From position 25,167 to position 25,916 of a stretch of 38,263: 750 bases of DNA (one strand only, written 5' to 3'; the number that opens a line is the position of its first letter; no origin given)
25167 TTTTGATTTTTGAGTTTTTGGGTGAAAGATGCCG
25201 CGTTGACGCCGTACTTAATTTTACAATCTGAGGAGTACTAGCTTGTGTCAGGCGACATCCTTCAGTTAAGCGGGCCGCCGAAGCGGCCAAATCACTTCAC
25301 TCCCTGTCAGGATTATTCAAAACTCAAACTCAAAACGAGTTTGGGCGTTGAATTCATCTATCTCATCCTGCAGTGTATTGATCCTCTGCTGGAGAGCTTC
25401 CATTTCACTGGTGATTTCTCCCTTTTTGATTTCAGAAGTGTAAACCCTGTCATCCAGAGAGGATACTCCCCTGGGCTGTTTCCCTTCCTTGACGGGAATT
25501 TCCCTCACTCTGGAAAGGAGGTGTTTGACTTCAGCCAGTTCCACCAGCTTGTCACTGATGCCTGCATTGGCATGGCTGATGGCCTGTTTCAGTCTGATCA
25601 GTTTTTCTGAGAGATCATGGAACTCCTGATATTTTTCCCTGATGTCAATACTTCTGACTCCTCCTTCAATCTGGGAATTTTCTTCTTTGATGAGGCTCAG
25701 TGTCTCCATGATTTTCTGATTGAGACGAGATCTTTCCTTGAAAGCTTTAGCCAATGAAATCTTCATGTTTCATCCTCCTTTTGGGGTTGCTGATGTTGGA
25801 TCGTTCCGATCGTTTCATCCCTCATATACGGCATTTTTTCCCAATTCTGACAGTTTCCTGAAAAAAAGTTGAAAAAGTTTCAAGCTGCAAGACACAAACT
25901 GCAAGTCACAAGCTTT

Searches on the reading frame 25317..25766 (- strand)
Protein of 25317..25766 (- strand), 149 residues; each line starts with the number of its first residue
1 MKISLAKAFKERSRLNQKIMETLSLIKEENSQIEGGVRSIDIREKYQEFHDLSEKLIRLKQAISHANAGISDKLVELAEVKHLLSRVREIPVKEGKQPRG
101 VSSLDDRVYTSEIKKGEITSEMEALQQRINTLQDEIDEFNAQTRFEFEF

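Call 31: search_protein_families(library=pfam, proteins=[window:25317-25766:-], max_evalue=0.001)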
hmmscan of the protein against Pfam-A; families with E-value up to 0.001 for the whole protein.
window:25317-25766:- (149 aa): 0 families

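Call 76: search_protein_families(library=padloc, proteins=[window:25317-25766:-], max_evalue=0.01)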
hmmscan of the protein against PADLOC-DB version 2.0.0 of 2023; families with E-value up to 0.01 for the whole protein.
window:25317-25766:- (149 aa): 3 families
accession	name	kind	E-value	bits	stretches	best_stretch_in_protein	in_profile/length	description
PDLC03865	LmuB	-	1.8e-05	21.1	1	15-142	365-489/1007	-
PDLC02730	PbeC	-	0.004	14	1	6-137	365-494/651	PbeC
PDLC02753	PbeC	-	0.0044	13.4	1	47-142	375-468/648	PbeC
